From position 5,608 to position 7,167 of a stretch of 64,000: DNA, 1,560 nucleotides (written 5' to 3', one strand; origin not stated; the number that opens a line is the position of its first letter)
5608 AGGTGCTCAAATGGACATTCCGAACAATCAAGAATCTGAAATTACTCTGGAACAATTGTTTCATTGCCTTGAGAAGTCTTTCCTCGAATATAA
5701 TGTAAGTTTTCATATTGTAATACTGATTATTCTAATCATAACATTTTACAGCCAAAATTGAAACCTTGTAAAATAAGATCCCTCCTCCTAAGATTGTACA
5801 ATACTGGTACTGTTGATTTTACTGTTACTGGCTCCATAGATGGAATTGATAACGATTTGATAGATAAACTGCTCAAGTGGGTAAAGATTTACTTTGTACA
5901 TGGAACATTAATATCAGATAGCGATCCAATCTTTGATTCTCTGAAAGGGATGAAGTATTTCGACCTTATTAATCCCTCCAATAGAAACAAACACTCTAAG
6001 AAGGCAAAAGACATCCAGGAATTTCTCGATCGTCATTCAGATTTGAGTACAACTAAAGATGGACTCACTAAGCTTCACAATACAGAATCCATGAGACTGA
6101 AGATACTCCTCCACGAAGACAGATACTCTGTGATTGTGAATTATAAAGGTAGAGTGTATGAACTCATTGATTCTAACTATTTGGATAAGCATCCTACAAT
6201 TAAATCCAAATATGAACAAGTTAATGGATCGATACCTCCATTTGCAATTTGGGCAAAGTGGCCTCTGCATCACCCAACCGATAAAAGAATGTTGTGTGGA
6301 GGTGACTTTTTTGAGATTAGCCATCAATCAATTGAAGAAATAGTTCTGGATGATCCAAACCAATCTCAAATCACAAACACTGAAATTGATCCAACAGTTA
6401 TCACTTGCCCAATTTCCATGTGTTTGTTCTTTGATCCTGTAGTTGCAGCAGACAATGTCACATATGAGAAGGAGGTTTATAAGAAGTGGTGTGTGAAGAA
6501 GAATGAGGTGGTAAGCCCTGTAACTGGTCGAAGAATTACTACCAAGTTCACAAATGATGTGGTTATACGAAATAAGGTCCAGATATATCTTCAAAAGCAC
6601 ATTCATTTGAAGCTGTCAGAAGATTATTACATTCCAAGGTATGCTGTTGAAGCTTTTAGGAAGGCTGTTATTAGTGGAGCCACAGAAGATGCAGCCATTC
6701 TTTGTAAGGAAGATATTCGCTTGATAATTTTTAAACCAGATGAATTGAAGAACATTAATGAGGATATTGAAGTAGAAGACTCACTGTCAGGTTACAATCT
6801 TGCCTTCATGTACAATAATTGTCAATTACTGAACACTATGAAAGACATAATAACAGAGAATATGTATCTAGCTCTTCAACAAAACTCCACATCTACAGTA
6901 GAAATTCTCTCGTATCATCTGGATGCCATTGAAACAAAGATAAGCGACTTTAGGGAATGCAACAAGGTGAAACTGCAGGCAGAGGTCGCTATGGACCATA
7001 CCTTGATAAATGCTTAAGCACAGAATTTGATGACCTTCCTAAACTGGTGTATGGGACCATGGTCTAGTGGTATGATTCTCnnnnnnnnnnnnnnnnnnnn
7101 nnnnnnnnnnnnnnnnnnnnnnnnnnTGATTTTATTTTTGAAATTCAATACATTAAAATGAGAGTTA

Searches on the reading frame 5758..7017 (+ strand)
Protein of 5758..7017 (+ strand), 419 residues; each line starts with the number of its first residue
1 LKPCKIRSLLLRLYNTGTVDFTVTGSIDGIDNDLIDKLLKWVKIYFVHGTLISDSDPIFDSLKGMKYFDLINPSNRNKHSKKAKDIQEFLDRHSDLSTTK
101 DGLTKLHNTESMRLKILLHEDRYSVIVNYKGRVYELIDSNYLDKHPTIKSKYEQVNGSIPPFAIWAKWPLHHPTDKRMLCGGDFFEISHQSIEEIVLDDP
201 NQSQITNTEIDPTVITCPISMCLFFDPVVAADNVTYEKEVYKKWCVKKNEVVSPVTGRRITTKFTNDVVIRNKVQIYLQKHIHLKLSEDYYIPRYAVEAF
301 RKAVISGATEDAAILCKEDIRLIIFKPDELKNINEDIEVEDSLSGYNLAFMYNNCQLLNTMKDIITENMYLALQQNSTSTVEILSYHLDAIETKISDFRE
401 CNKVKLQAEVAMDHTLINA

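Call 58: search_protein_families(library=pfam, proteins=[window:5758-7017:+], max_evalue=0.0001)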
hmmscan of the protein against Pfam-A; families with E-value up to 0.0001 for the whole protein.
window:5758-7017:+ (419 aa): 1 family
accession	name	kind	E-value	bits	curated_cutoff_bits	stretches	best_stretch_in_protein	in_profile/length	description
PF04564.21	U-box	-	1.2e-06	29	21.4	1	215-281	5-71/73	U-box domain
